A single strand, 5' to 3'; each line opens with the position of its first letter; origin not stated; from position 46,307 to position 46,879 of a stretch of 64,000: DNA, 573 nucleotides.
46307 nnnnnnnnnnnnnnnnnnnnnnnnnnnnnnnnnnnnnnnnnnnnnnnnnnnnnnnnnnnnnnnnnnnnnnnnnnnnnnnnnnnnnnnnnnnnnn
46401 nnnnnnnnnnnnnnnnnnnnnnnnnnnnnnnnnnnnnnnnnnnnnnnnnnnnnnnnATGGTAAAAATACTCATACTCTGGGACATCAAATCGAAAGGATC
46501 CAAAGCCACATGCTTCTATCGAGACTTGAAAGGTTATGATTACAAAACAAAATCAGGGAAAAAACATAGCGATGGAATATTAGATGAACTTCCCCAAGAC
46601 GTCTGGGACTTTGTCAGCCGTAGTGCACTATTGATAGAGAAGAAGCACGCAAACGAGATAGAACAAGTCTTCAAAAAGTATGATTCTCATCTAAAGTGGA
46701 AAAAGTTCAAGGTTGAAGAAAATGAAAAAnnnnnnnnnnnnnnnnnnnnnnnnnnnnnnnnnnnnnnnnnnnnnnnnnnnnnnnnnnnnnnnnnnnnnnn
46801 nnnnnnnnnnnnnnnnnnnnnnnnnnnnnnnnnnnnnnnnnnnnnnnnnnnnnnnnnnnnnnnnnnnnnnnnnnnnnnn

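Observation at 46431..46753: A 91-aa gene cassette bracketed by two 18-bp palindromes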

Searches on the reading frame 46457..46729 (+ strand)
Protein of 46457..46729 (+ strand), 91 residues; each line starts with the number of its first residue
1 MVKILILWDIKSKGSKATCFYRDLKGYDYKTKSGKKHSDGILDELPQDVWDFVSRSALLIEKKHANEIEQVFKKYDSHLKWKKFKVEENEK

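Call 4: search_protein_families(library=pfam, proteins=[window:46457-46729:+], max_evalue=1)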
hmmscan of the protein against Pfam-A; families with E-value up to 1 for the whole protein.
window:46457-46729:+ (91 aa): 0 families

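Call 5: search_protein_families(library=ncbifam, proteins=[window:46457-46729:+], max_evalue=10)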
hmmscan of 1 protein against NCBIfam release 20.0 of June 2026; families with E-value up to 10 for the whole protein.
window:46457-46729:+ (91 aa): 0 families

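Call 6: search_solved_structures(query=window:46457-46729:+, max_evalue=10)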
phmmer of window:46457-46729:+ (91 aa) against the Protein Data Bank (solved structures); distinct sequences matched with E-value up to 10: 1.
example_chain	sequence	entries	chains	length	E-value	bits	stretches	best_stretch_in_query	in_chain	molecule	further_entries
7vpu_A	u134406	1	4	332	0.79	13.3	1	18-53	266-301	Sterol uptake control protein 2 (Upc2)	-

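Call 7: find_homologous_proteins(query=window:46457-46729:+, max_evalue=0.01)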
Query window:46457-46729:+ (91 aa): 28 proteins with E <= 0.01 among 30 candidates.
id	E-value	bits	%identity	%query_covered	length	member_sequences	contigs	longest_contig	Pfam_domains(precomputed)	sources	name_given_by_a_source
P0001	9.3e-54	197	100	100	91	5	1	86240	-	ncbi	-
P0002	1.5e-44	168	84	99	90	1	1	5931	-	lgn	-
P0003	1.3e-42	161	82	97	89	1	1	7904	-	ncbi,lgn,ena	-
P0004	1.4e-42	161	80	98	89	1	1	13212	-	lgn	-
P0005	2.4e-41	157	75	98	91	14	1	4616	-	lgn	-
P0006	8.2e-41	156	77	95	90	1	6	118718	-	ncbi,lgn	ncbi:MAG: hypothetical protein ACLFUR_02935 [Candidatus Hadarchaeia archaeon]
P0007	9.2e-41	155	78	99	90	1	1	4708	-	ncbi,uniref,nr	ncbi:hypothetical protein AKJ49_01340 [candidate division MSBL1 archaeon SCGC-AAA382A03]|uniref:Unch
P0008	2.5e-40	154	75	97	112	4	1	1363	-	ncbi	-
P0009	3.8e-40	154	76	99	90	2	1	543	-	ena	-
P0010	4.7e-40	153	74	97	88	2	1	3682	-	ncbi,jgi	-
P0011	4.7e-40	153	76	98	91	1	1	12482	-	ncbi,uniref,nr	ncbi:hypothetical protein AKJ53_01020 [candidate division MSBL1 archaeon SCGC-AAA382F02]|uniref:Unch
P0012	6.3e-40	153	77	99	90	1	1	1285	-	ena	-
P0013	1.4e-39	152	72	98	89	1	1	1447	-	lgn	-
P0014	1.4e-39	152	74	98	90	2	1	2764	-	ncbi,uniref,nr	ncbi:hypothetical protein AKJ65_07825 [candidate division MSBL1 archaeon SCGC-AAA259E19]|uniref:Unch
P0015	2.5e-39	151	76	97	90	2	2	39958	-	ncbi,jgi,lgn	-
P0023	5.5e-37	143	68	97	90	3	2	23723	-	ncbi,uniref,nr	ncbi:hypothetical protein AKJ48_00910 [candidate division MSBL1 archaeon SCGC-AAA261O19]|uniref:Unch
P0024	2.3e-36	141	68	97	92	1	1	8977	-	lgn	-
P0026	3.0e-34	135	64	98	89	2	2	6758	-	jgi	jgi:hypothetical protein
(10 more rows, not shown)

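Call 8: find_related_loci(query=window:46457-46729:+, collection=genome_contigs, flank=3000)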
Query window:46457-46729:+ (91 aa) in genome_contigs; peptide patterns used: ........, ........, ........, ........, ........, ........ (x = any residue, [..] = any of these).
91 stretches matched a pattern; 3 encode a relative of the query (tblastn E <= 1e-3); 3 distinct loci.
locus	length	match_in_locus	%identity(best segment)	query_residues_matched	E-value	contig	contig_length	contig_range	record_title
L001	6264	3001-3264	84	1-88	7e-49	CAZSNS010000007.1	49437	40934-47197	MAG TPA_asm: Candidatus Hadarchaeota archaeon isolate ERP127260_co1_20 genome assembly, contig: NODE_170_length_49437_co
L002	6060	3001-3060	70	46-65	4e-6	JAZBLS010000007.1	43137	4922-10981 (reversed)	MAG: Actinomycetota bacterium isolate AB038-bin21 NODE_403_length_43137_cov_14.398380, whole genome shotgun sequence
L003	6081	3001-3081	48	44-67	2e-5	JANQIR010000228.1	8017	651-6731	MAG: Aestuariivirgaceae bacterium isolate PL24a_bin.60 k99_2869113, whole genome shotgun sequence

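Call 10: find_encoding_contigs(protein=P0006, flank=4000, max_places=3)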
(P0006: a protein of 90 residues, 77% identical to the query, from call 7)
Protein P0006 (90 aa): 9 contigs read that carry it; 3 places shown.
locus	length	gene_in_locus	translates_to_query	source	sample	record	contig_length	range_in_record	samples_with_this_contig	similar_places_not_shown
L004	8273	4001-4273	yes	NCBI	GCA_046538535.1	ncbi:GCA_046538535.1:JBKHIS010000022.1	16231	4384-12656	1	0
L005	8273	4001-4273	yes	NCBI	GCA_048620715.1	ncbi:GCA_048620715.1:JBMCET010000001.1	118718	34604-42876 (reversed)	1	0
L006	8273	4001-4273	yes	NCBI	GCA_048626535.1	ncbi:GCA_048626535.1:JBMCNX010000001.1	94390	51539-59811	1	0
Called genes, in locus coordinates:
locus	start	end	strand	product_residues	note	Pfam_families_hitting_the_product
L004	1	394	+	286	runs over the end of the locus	-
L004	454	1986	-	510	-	PF09378:HAS-barrel (faint), PF01935:DUF87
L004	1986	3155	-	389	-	PF09376:NurA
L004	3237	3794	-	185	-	-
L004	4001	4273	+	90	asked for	-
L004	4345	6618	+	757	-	PF02359:CDC48_N, PF02933:CDC48_2, PF05496:RuvB_N, PF00004:AAA, PF17862:AAA_lid_3, PF00004:AAA, PF13191:AAA_16 (weak), PF17862:AAA_lid_3, +23 more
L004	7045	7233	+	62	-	PF06902:Fer4_19 (weak), PF13370:Fer4_13, PF13459:Fer4_15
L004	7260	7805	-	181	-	PF01885:PTS_2-RNA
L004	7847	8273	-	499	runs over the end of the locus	PF02074:Peptidase_M32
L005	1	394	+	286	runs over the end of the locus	-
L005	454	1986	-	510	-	PF09378:HAS-barrel (faint), PF01935:DUF87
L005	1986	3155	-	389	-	PF09376:NurA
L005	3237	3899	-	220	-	-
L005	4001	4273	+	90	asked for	-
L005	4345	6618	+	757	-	PF02359:CDC48_N, PF02933:CDC48_2, PF05496:RuvB_N, PF00004:AAA, PF17862:AAA_lid_3, PF00004:AAA, PF13191:AAA_16 (weak), PF17862:AAA_lid_3, +23 more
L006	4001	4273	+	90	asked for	-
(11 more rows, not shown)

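Call 11: find_encoding_contigs(protein=P0023, flank=4000, max_places=3)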
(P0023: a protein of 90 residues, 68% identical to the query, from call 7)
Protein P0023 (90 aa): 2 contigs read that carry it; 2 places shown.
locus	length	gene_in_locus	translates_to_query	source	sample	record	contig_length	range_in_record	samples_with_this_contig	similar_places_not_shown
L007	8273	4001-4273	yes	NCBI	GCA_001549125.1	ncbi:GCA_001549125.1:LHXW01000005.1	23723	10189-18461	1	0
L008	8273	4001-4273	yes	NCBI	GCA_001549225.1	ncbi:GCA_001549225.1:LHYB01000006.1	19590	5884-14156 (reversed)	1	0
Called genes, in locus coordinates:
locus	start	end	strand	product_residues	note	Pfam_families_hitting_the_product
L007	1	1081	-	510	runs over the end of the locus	PF01935:DUF87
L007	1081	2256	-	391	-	PF09376:NurA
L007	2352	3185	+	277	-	PF01040:UbiA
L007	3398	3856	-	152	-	-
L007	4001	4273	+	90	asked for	-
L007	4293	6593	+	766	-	PF02359:CDC48_N, PF02933:CDC48_2, PF05496:RuvB_N (weak), PF13191:AAA_16 (weak), PF00004:AAA, PF17862:AAA_lid_3, PF00004:AAA, PF17862:AAA_lid_3, +19 more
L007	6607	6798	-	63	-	PF00313:CSD, PF08206:OB_RNB (weak)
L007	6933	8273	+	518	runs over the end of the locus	PF00753:Lactamase_B (weak), PF12706:Lactamase_B_2 (faint), PF07521:RMMBL (weak)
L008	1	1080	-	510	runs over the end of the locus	PF01935:DUF87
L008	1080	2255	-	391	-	PF09376:NurA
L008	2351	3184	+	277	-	PF01040:UbiA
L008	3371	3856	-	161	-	-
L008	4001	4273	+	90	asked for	-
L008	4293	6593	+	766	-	PF02359:CDC48_N, PF02933:CDC48_2, PF05496:RuvB_N (weak), PF13191:AAA_16 (weak), PF00004:AAA, PF17862:AAA_lid_3, PF00004:AAA, PF17862:AAA_lid_3, +19 more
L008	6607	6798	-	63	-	PF00313:CSD, PF08206:OB_RNB (weak)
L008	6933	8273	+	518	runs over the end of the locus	PF00753:Lactamase_B (weak), PF12706:Lactamase_B_2 (faint), PF07521:RMMBL (weak)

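Call 12: find_encoding_contigs(protein=P0026, flank=4000, max_places=2)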
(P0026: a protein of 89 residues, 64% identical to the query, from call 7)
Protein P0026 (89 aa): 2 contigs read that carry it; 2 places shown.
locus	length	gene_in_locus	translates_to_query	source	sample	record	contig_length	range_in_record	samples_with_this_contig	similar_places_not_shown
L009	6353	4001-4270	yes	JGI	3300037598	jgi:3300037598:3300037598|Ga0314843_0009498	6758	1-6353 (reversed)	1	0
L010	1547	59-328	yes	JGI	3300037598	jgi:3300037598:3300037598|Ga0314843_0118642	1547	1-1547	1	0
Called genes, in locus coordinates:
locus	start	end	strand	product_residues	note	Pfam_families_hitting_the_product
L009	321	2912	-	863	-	PF09134:Invasin_D3 (faint), PF10102:DUF2341, PF00801:PKD, PF18911:PKD_4, PF02369:Big_1 (weak)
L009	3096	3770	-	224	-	PF03141:Methyltransf_29, PF13489:Methyltransf_23, PF06325:PrmA, PF07021:MetW, PF13649:Methyltransf_25, PF13847:Methyltransf_31, PF08241:Methyltransf_11, PF08242:Methyltransf_12, +4 more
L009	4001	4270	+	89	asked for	-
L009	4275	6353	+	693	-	?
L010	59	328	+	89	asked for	-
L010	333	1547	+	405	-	?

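Call 13: find_encoding_contigs(protein=P0024, flank=4000, max_places=2)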
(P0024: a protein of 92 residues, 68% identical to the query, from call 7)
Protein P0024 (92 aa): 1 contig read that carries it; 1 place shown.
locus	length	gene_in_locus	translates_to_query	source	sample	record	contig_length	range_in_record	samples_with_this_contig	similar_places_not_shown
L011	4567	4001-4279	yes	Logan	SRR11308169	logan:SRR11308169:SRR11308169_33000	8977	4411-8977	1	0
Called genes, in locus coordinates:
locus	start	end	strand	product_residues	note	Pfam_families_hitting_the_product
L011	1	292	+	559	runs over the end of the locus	PF02776:TPP_enzyme_N, PF00205:TPP_enzyme_M, PF02775:TPP_enzyme_C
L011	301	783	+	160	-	PF01842:ACT, PF22629:ACT_AHAS_ss, PF10369:ALS_ss_C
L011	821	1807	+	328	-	PF02826:2-Hacid_dh_C (faint), PF03446:NAD_binding_2 (weak), PF07991:KARI_N, PF01450:KARI_C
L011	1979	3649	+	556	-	PF00920:ILVD_EDD_N, PF24877:ILV_EDD_C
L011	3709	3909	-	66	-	-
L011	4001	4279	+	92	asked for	-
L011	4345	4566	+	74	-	?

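Call 14: find_encoding_contigs(protein=P0015, flank=4000, max_places=2)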
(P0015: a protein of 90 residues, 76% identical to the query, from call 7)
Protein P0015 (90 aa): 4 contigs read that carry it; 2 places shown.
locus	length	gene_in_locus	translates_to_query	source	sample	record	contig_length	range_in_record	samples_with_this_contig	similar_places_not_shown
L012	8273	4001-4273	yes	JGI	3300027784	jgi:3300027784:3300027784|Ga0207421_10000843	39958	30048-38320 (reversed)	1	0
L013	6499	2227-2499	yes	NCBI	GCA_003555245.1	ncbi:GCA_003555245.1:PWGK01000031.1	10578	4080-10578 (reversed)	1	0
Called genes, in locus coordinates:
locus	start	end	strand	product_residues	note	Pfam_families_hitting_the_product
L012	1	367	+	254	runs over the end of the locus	-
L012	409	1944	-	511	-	PF01935:DUF87, PF05872:HerA_C (faint)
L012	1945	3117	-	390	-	PF09376:NurA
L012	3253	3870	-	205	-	-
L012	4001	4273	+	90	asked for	-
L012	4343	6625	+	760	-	PF02359:CDC48_N, PF02933:CDC48_2 (weak), PF05496:RuvB_N (weak), PF13191:AAA_16 (weak), PF00004:AAA, PF17862:AAA_lid_3, PF00004:AAA, PF17862:AAA_lid_3, +19 more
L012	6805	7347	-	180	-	PF01885:PTS_2-RNA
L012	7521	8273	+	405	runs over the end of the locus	PF03215:Rad17, PF05496:RuvB_N (weak), PF00004:AAA, PF13401:AAA_22 (faint), PF25361:AAA_lid_RFC1 (weak), PF21960:RCF1-5-like_lid, PF22608:DNAX_ATPase_lid (weak)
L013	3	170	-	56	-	?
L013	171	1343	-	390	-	PF09376:NurA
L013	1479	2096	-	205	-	-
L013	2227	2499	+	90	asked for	-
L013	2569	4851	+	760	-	PF02359:CDC48_N, PF02933:CDC48_2 (weak), PF05496:RuvB_N (weak), PF13191:AAA_16 (weak), PF00004:AAA, PF17862:AAA_lid_3, PF00004:AAA, PF17862:AAA_lid_3, +19 more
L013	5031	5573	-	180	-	PF01885:PTS_2-RNA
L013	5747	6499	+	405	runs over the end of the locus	PF03215:Rad17, PF05496:RuvB_N (weak), PF00004:AAA, PF13401:AAA_22 (faint), PF25361:AAA_lid_RFC1 (weak), PF21960:RCF1-5-like_lid, PF22608:DNAX_ATPase_lid (weak)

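Call 15: find_encoding_contigs(protein=P0011, flank=4000, max_places=2)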
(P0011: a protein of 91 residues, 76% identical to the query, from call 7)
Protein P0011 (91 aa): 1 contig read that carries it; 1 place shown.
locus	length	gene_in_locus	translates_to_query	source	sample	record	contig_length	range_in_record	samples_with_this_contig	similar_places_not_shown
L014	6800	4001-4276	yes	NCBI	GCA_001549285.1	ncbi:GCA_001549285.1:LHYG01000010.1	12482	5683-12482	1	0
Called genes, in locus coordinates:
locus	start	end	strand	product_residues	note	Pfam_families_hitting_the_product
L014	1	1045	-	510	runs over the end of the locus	PF09378:HAS-barrel (faint), PF01935:DUF87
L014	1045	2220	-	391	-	PF09376:NurA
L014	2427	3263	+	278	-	PF01040:UbiA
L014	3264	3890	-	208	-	-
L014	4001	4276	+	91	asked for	-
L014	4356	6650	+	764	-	PF02359:CDC48_N, PF02933:CDC48_2, PF05496:RuvB_N, PF00004:AAA, PF17862:AAA_lid_3, PF00004:AAA, PF13191:AAA_16 (weak), PF17862:AAA_lid_3, +19 more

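Call 30: predict_structure(alignment_id=A1)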
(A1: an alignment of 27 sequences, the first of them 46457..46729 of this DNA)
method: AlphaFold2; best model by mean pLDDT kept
length: 91 residues; sequences in the alignment: 27
mean_pLDDT: 88.3   pTM: 0.71
mean pLDDT of the five models: 88.3, 87.4, 85.5, 85.1, 84.4
residues with pLDDT >= 90: 54; 70-90: 35; 50-70: 1; < 50: 1
segments of 3 or more residues with pLDDT < 50: none
pLDDT, mean of each block of 10 residues (from residue 1): 91 83 88 85 91 93 92 92 85 40
secondary structure, 60 per line:
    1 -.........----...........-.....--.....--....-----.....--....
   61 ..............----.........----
elements in order: E2-10 H15-25 E27-31 E34-38 H41-44 E50-54 E57-61 H62-74 E79-87

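Call 32: search_protein_representatives(alignment_id=A1)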
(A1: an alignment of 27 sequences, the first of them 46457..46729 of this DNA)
Query: 27 sequences, 90 profile positions. Proteins with E-value up to 0.001 (for the whole library): 13; up to 1e-10: 4; up to 1e-30: 1. The best 13 are listed.
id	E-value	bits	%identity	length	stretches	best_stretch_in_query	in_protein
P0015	2.3e-46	171.9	-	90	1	1-89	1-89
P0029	6.0e-13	64.8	-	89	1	1-89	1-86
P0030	9.5e-13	64.1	-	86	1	1-89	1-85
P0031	1.4e-12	63.6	-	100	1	3-89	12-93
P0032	2.6e-09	53.1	-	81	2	42-87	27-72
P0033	2.0e-08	50.2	-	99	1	3-89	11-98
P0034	7.2e-08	48.5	-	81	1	4-87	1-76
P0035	1.8e-05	40.8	-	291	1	51-88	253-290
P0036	7.3e-05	38.9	-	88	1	1-88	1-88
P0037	1.5e-04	37.8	-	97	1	1-89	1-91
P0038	6.1e-04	35.9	-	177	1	13-88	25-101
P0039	6.6e-04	35.8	-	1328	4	22-57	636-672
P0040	6.9e-04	35.7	-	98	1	15-83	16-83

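Call 36: search_protein_families(library=pfam, proteins=[P0029, P0030, P0031, P0033, P0034, P0036, P0037, P0038, P0040], max_evalue=1)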
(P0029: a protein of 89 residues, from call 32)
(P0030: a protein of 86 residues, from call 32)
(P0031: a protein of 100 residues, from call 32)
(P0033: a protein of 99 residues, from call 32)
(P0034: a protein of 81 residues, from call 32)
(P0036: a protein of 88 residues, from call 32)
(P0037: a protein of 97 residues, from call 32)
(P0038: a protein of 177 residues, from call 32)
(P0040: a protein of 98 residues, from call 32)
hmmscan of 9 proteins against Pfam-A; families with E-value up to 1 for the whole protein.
P0029 (89 aa): 0 families

P0030 (86 aa): 1 family
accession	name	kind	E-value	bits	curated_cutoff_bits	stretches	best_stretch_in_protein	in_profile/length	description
PF19894.4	DUF6367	-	0.077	13.2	25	1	7-82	70-137/142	Family of unknown function (DUF6367)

P0031 (100 aa): 0 families

P0033 (99 aa): 0 families

P0034 (81 aa): 0 families

P0036 (88 aa): 0 families

P0037 (97 aa): 1 family
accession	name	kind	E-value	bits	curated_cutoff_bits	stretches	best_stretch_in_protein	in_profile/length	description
PF09827.14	CRISPR_Cas2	-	0.13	12.9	23.8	1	4-34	3-32/74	CRISPR associated protein Cas2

P0038 (177 aa): 0 families

P0040 (98 aa): 0 families

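Call 38: find_homologous_proteins(query=A2, max_evalue=0.001)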
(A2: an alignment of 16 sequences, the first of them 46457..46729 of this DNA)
Query A2 (16 sequences) (91 aa, profile of the alignment): 60 proteins with E <= 0.001 among 8000 candidates.
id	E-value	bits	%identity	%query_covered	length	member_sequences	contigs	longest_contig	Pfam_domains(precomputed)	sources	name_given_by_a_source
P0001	7.3e-35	137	100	100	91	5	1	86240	-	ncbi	-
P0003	2.4e-34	135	82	97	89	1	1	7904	-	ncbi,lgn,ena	-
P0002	5.4e-34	134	84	99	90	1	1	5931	-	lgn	-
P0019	6.1e-34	134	72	97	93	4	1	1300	-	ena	-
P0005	1.0e-33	133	75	98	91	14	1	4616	-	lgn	-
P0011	1.4e-33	133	76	98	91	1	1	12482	-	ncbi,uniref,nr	ncbi:hypothetical protein AKJ53_01020 [candidate division MSBL1 archaeon SCGC-AAA382F02]|uniref:Unch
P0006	1.5e-33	133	77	95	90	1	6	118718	-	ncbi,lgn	ncbi:MAG: hypothetical protein ACLFUR_02935 [Candidatus Hadarchaeia archaeon]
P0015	3.5e-33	131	76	97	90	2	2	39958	-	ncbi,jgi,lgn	-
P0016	4.3e-33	131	73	97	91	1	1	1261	-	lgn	-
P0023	4.7e-33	131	68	97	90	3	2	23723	-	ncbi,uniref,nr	ncbi:hypothetical protein AKJ48_00910 [candidate division MSBL1 archaeon SCGC-AAA261O19]|uniref:Unch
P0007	4.9e-33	131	78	99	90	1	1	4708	-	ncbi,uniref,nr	ncbi:hypothetical protein AKJ49_01340 [candidate division MSBL1 archaeon SCGC-AAA382A03]|uniref:Unch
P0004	5.4e-33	131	80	98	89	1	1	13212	-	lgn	-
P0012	7.0e-33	130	77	99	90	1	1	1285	-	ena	-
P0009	8.0e-33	130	76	99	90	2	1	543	-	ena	-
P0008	9.3e-33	130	75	97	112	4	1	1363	-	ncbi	-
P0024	4.2e-32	128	68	97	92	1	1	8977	-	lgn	-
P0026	9.2e-32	127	64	98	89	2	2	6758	-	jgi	jgi:hypothetical protein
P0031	8.5e-27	111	32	97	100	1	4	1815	-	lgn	-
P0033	2.8e-25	106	30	91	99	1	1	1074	-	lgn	-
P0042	2.7e-23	100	33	91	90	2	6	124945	-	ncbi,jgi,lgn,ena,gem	-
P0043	4.0e-23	99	34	91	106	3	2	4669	-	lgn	-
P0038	1.0e-20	92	31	91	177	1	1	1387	-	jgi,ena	-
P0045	6.2e-20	89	32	81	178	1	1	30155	-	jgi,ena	-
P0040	1.3e-19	88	33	68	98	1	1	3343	-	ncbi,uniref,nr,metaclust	ncbi:hypothetical protein AKJ48_03995 [candidate division MSBL1 archaeon SCGC-AAA261O19]|uniref:Unch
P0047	1.4e-19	88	31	91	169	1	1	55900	-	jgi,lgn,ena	-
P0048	3.8e-19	86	29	91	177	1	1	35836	-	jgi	-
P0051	6.1e-17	79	26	91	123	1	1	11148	-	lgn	-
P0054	5.8e-16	76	27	91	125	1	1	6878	-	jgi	-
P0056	1.2e-15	75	29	79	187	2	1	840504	-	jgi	-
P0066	8.5e-14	69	27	91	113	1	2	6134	-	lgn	-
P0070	7.2e-13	66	25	91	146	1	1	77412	-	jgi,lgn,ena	-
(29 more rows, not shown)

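Call 39: find_encoding_contigs(protein=P0042, flank=4000, max_places=3)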
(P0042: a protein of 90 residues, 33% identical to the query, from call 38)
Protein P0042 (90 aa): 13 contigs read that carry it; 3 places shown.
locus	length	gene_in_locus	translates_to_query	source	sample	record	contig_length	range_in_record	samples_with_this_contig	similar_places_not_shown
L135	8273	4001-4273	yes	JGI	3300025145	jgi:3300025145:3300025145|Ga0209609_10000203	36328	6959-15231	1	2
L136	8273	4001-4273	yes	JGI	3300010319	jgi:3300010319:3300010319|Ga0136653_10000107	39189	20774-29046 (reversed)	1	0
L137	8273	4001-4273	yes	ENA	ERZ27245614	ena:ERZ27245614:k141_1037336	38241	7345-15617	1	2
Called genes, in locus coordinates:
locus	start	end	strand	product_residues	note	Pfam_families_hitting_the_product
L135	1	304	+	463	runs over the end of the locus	PF00535:Glycos_transf_2, PF10111:Glyco_tranf_2_2 (weak), PF12804:NTP_transf_3 (weak), PF13641:Glyco_tranf_2_3, PF21969:MGS_GT (weak), PF00702:Hydrolase, PF06888:Put_Phosphatase, PF12710:HAD, +2 more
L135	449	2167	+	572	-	PF02874:ATP-synt_ab_N, PF16886:ATP-synt_ab_Xtn, PF00006:ATP-synt_ab, PF22919:ATP-synt_VA_C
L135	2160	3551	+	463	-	PF02874:ATP-synt_ab_N, PF00006:ATP-synt_ab, PF22919:ATP-synt_VA_C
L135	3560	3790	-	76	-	-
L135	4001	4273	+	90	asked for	-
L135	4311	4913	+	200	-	PF04252:SFM1-like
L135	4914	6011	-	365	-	PF00579:tRNA-synt_1b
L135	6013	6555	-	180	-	PF02778:tRNA_int_endo_N, PF01974:tRNA_int_endo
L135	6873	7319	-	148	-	PF13470:PIN_3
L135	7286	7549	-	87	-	PF04014:MazE_antitoxin (weak)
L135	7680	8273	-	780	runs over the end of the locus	PF01078:Mg_chelatase (faint), PF07728:AAA_5 (faint), PF17863:AAA_lid_2, PF26791:AAPxQ, PF13519:VWA_2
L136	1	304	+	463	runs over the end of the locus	PF00535:Glycos_transf_2, PF10111:Glyco_tranf_2_2 (weak), PF12804:NTP_transf_3 (weak), PF13641:Glyco_tranf_2_3, PF21969:MGS_GT (weak), PF00702:Hydrolase, PF06888:Put_Phosphatase, PF12710:HAD, +2 more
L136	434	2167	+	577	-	PF02874:ATP-synt_ab_N, PF16886:ATP-synt_ab_Xtn, PF00006:ATP-synt_ab, PF22919:ATP-synt_VA_C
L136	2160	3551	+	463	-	PF02874:ATP-synt_ab_N, PF00006:ATP-synt_ab, PF22919:ATP-synt_VA_C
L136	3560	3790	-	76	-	-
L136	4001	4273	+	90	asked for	-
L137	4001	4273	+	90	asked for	-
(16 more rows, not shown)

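Call 40: find_encoding_contigs(protein=P0040, flank=4000, max_places=2)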
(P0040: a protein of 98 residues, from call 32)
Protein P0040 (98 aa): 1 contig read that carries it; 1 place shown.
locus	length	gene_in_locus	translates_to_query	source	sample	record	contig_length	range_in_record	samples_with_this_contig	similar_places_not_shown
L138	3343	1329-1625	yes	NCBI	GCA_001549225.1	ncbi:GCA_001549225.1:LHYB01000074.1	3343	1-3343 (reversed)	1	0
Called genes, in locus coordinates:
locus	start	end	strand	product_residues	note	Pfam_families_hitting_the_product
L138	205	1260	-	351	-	PF01609:DDE_Tnp_1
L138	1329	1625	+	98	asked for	-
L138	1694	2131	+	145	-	-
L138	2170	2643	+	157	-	PF22451:NirdL-like_HTH, PF17805:AsnC_trans_reg2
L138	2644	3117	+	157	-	PF22451:NirdL-like_HTH, PF17805:AsnC_trans_reg2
